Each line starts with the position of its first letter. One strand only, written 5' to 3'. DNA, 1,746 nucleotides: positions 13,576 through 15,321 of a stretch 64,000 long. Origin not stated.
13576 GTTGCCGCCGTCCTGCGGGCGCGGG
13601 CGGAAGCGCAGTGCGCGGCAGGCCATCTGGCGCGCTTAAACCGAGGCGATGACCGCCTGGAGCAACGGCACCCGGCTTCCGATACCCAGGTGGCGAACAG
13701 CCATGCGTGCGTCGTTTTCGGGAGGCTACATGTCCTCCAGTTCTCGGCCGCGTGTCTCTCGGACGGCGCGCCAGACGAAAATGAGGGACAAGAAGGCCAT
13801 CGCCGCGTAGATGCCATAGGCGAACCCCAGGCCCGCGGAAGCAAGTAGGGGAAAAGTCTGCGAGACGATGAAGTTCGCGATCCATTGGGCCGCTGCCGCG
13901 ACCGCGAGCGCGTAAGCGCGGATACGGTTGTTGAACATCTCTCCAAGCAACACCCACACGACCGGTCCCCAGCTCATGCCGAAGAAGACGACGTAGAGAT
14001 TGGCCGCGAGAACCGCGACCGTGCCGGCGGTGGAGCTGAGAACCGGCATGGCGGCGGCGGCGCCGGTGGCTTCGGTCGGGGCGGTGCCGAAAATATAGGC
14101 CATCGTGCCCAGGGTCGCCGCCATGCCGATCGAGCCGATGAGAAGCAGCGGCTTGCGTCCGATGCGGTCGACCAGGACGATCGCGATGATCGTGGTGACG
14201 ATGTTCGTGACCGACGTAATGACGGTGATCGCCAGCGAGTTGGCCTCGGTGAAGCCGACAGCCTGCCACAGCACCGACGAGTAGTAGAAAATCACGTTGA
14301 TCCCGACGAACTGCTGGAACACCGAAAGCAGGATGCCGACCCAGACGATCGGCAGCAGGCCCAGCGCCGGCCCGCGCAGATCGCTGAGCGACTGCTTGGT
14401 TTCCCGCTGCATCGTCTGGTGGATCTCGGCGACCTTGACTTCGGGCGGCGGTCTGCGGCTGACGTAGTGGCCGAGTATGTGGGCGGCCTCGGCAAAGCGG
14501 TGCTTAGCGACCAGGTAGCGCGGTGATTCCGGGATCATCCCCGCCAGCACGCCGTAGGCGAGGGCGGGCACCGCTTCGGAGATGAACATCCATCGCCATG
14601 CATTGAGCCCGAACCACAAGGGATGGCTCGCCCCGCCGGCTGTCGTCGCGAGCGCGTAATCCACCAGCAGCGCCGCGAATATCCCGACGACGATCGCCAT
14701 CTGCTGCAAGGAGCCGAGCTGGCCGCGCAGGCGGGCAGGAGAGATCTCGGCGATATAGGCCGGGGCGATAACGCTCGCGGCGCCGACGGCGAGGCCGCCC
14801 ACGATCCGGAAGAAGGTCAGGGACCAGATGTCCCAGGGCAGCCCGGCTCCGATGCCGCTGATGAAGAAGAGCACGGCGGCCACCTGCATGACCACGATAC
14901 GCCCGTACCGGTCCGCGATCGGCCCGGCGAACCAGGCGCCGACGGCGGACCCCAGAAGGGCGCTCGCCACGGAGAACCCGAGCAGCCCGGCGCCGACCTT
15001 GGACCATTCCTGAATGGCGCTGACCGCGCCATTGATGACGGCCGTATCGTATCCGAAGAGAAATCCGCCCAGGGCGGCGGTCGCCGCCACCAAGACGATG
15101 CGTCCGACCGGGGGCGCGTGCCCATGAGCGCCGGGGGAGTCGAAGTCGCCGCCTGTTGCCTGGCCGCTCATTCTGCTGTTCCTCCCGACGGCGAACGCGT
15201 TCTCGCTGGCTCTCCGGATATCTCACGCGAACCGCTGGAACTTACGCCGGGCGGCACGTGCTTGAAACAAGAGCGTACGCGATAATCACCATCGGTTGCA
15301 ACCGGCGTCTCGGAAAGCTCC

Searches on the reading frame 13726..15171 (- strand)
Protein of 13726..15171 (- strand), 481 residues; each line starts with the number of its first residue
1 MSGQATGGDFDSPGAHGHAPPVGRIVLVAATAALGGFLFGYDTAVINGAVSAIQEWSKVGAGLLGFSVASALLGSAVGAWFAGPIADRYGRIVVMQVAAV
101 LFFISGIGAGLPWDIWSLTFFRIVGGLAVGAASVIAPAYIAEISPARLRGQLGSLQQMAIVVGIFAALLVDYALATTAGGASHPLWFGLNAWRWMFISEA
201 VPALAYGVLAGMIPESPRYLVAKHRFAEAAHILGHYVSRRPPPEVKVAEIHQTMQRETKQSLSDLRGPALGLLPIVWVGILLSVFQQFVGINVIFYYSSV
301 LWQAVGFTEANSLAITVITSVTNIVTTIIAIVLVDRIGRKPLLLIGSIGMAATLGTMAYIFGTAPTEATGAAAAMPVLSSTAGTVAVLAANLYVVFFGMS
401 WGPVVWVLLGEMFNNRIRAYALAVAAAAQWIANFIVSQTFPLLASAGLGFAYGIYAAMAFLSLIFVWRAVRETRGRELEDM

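Call 108: search_protein_families(library=pfam, max_evalue=0.00001, proteins=[window:13726-15171:-])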
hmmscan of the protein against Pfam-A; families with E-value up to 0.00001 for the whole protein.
window:13726-15171:- (481 aa): 2 families
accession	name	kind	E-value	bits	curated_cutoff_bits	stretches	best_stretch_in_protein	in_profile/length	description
PF00083.30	Sugar_tr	-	2.3e-106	356.8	22.3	1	28-481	1-448/452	Sugar (and other) transporter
PF07690.21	MFS_1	-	2.8e-26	92.7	33.4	1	33-392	2-318/347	Major Facilitator Superfamily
